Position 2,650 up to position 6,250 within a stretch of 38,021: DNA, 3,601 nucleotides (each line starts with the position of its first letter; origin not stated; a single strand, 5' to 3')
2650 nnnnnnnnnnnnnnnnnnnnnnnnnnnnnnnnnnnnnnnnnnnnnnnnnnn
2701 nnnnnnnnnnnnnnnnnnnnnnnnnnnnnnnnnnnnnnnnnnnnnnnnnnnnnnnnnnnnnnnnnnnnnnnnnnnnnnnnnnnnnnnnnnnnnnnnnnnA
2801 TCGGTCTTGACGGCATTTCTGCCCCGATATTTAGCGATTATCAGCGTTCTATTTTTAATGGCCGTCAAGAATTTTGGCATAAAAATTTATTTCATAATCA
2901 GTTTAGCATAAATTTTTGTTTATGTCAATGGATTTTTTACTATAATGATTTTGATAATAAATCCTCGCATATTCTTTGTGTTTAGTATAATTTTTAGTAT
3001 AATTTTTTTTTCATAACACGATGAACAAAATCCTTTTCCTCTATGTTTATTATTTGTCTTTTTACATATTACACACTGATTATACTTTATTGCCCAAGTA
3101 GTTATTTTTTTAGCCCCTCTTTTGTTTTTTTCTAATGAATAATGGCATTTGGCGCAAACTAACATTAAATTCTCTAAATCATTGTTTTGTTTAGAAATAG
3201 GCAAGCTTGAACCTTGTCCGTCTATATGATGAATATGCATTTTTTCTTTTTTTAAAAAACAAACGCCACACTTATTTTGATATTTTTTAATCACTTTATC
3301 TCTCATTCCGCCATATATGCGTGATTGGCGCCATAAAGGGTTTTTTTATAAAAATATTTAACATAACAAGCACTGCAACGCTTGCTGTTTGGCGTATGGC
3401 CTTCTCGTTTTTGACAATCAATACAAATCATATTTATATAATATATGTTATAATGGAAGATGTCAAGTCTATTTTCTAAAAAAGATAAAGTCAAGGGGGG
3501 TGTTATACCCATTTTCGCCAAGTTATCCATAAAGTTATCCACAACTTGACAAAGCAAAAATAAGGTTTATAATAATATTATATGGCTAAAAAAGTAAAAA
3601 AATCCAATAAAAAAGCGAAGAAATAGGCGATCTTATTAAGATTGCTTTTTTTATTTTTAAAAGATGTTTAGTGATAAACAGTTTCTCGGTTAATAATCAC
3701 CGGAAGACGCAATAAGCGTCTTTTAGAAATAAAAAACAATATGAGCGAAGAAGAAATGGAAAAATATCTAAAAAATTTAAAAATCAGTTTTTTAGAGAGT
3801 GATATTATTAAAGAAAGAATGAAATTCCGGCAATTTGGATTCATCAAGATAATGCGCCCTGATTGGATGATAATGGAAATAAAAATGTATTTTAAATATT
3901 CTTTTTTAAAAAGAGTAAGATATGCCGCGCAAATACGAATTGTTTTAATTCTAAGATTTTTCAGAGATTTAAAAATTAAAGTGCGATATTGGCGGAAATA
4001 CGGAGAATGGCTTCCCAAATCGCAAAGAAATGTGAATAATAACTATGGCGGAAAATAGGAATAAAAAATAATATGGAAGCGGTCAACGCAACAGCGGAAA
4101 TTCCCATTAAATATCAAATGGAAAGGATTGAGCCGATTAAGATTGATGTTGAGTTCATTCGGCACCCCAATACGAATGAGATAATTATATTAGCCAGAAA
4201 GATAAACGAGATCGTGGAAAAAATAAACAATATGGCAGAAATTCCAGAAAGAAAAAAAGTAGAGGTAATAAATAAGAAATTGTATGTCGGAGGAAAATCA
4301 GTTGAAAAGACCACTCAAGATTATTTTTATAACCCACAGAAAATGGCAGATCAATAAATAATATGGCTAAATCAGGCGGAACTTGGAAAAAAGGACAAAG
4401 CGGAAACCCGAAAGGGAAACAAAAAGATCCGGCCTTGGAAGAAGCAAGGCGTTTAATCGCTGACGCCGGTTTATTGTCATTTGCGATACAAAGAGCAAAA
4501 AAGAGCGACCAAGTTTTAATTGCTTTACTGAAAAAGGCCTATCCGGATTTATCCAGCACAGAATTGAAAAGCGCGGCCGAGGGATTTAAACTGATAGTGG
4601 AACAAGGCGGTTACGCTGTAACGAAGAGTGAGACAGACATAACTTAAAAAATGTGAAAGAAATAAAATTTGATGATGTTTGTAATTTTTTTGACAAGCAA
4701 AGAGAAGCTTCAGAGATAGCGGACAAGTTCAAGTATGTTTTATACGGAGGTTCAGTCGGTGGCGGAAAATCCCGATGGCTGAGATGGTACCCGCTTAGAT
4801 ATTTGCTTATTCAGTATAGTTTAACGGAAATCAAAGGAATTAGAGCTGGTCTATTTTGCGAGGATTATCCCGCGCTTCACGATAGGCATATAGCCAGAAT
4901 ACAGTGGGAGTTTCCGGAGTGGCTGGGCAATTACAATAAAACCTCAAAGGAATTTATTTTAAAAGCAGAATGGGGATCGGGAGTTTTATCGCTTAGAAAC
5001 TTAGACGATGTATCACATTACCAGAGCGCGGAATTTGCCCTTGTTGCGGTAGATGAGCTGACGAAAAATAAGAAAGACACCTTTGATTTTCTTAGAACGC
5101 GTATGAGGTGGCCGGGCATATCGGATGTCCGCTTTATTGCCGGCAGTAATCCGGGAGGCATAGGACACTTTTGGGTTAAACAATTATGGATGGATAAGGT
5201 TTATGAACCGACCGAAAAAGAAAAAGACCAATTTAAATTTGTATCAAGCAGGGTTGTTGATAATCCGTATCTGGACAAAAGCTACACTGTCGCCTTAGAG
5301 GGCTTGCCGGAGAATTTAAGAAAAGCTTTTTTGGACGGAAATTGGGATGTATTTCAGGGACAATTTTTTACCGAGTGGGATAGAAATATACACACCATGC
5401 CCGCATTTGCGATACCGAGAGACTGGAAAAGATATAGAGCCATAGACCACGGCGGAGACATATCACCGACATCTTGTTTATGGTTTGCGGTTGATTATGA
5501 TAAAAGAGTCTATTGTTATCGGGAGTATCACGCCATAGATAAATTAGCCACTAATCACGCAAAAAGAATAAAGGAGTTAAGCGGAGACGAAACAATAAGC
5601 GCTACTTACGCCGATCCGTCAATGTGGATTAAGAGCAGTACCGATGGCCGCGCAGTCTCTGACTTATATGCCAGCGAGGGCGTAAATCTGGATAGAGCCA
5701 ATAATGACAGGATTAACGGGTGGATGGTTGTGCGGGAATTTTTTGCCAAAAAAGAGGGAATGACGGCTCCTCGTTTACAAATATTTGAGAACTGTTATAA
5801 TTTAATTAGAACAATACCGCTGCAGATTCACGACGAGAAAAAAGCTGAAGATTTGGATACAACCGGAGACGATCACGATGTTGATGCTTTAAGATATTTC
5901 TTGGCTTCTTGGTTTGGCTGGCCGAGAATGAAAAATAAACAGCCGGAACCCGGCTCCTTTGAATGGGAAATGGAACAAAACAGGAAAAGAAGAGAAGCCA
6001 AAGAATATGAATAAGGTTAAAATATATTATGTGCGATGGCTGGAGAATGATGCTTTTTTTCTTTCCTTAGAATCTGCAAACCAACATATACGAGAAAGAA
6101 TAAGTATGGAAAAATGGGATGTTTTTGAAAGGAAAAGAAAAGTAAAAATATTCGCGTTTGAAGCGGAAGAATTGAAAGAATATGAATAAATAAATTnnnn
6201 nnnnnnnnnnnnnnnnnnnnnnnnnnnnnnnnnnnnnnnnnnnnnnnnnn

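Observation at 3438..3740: Divergent control region: leaderless early promoter, DnaA boxes, and a roughly 70-nt promoter-to-terminator unit gating the 28-kb late arm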

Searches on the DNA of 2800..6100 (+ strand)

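Call 6: search_dna_similar(query=window:2800-6100:+, collection=phages, mode=distant)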
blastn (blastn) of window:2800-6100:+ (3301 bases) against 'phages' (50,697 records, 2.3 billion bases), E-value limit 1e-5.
No match.

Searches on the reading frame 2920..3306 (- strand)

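Call 8: search_protein_families(library=phrogs, proteins=[window:2920-3306:-], max_evalue=0.01)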
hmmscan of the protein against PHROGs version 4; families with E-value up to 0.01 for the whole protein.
window:2920-3306:- (128 aa): 12 families
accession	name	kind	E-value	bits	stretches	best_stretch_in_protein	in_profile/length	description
phrog_740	-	DNA, RNA and nucleotide metabolism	3.6e-07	30.5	1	2-65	30-91/332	HNH endonuclease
phrog_8048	-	DNA, RNA and nucleotide metabolism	3.1e-06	27.6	1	9-65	175-232/273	HNH endonuclease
phrog_119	-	DNA, RNA and nucleotide metabolism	5.9e-06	26.4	1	1-92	194-286/443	HNH endonuclease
phrog_1271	-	DNA, RNA and nucleotide metabolism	5.7e-05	23.6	1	7-68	263-325/361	HNH endonuclease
phrog_8446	-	DNA, RNA and nucleotide metabolism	0.00072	20.3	1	2-62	132-199/211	HNH endonuclease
phrog_7545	-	DNA, RNA and nucleotide metabolism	0.00095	20.4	1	21-71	102-145/160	HNH endonuclease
phrog_10822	-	DNA, RNA and nucleotide metabolism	0.001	19.8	1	12-97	102-194/245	HNH endonuclease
phrog_144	-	DNA, RNA and nucleotide metabolism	0.0018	19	1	1-69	75-143/175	HNH endonuclease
phrog_6050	-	DNA, RNA and nucleotide metabolism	0.0018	18.1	1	4-122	305-396/402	HNH endonuclease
phrog_2118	-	DNA, RNA and nucleotide metabolism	0.0049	17.5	1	2-54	168-217/301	HNH endonuclease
phrog_3106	-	DNA, RNA and nucleotide metabolism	0.0073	17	1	7-72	156-234/252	HNH endonuclease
phrog_333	-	DNA, RNA and nucleotide metabolism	0.008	17.3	1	2-82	25-93/138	HNH endonuclease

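Call 9: search_protein_families(library=pfam, proteins=[window:2920-3306:-], max_evalue=0.01)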
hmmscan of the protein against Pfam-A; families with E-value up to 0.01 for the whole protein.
window:2920-3306:- (128 aa): 4 families
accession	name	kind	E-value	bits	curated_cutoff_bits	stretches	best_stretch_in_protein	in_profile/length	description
PF01844.29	HNH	-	1.7e-05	25.3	21.4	1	13-56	1-42/47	HNH endonuclease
PF01783.29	Ribosomal_L32p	-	0.0057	17.2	21.3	1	63-101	11-51/56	Ribosomal L32p protein family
PF14522.11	Cytochrome_C7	-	0.0064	16.7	24.8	1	44-97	9-65/67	Cytochrome c7 and related cytochrome c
PF12511.13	DUF3716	-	0.0089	16.4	22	0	74-98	24-48/59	Protein of unknown function (DUF3716)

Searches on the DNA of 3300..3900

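Call 5: search_rna_families(source=window, start=3300, end=3900, threshold=evalue, max_evalue=10)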
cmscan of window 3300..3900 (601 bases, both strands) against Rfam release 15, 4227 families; matches with E-value up to 10: 15.
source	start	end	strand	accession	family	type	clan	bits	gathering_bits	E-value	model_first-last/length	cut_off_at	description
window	3640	3743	+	RF03259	MIR1514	Gene; miRNA;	-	30.2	90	0.0018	1-110/110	no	MIR1514 microRNA precursor family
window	3653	3732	+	RF03731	mir-7371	Gene; miRNA;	-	26.8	62.6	0.014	1-59/59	no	mir-7371 microRNA precursor family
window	3576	3651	+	RF02607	AbsR25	Gene; sRNA;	-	22.1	47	0.19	1-164/164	no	Acinetobacter sRNA 25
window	3838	3900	-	RF03860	MIR1520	Gene; miRNA;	CL00145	20.7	53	2.6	55-122/122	5'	MIR1520 microRNA precursor family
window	3646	3737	+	RF03642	MIR5743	Gene; miRNA;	-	20.5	111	0.36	1-81/81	no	MIR5743 microRNA precursor family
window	3626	3750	+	RF04174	MIR4208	Gene; miRNA;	-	19.1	140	2.9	1-191/191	no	MIR4208 microRNA precursor family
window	3518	3605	+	RF02106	DLEU2_2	Gene; lncRNA;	-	18.5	45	9.3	1-90/90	no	Deleted in lymphocytic leukemia 2 conserved region 2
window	3601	3725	+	RF01743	leu-phe_leader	Cis-reg; leader;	-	17.6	70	3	1-162/162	no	leu/phe leader RNA from Lactococcus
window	3646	3737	+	RF04144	MIR9783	Gene; miRNA;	-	17.3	100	1.7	1-95/95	no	MIR9783 microRNA precursor family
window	3681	3708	-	RF03223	mir-2209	Gene; miRNA;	-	16.1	70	2.3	17-44/63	no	mir-2209 microRNA precursor family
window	3618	3749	-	RF01859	Phe_leader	Cis-reg; leader;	-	15.8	55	7.7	1-125/125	no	Phenylalanine leader peptide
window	3453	3554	-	RF01761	wcaG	Cis-reg;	-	15.1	42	3.3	1-98/98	no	wcaG RNA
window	3639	3742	-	RF04144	MIR9783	Gene; miRNA;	-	15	100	7.9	1-95/95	no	MIR9783 microRNA precursor family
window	3302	3338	-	RF03156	L31-Firmicutes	Cis-reg; leader;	CL00118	14.4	33.3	2.6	1-32/32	no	L31-Firmicutes ribosomal protein leader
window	3400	3511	-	RF01578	RUF1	Gene; sRNA;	-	12.7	70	9.3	1-264/264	no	Plasmodium RNA of unkown function RUF1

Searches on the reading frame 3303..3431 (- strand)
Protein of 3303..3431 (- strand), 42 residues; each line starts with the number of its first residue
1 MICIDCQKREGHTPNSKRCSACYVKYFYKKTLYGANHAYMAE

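Call 8: search_protein_families(library=phrogs, proteins=[window:3303-3431:-], max_evalue=0.01)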
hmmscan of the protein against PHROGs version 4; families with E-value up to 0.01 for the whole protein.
window:3303-3431:- (42 aa): 0 families

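Call 9: search_protein_families(library=pfam, proteins=[window:3303-3431:-], max_evalue=0.01)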
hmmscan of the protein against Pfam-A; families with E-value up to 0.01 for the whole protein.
window:3303-3431:- (42 aa): 0 families

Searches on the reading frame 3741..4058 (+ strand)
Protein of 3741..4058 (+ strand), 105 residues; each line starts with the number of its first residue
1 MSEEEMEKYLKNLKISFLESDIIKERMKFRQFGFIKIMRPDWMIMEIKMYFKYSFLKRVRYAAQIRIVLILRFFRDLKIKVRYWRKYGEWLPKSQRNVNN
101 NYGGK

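Call 8: search_protein_families(library=phrogs, proteins=[window:3741-4058:+], max_evalue=0.01)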
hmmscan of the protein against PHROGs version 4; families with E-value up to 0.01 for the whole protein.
window:3741-4058:+ (105 aa): 0 families

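Call 9: search_protein_families(library=pfam, proteins=[window:3741-4058:+], max_evalue=0.01)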
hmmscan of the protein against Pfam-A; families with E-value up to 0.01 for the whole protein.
window:3741-4058:+ (105 aa): 0 families

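Call 18: find_homologous_proteins(query=window:3741-4058:+, max_evalue=0.001)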
Query window:3741-4058:+ (105 aa): 1 proteins with E <= 0.001 among 7 candidates.
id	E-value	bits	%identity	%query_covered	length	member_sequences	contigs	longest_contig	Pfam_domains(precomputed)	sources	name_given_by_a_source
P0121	1.7e-61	223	100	100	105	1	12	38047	-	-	-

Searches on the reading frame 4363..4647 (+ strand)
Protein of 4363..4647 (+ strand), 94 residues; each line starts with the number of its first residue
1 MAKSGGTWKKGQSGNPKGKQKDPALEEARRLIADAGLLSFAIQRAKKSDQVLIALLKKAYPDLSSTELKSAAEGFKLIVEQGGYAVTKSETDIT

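Call 8: search_protein_families(library=phrogs, proteins=[window:4363-4647:+], max_evalue=0.01)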
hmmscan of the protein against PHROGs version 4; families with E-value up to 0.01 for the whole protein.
window:4363-4647:+ (94 aa): 0 families

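Call 9: search_protein_families(library=pfam, proteins=[window:4363-4647:+], max_evalue=0.01)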
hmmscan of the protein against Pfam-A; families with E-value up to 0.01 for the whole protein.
window:4363-4647:+ (94 aa): 1 family
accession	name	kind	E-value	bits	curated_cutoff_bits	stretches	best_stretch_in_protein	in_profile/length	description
PF18932.5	DUF5681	-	1.9e-06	28.8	27.5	1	6-42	3-34/77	Family of unknown function (DUF5681)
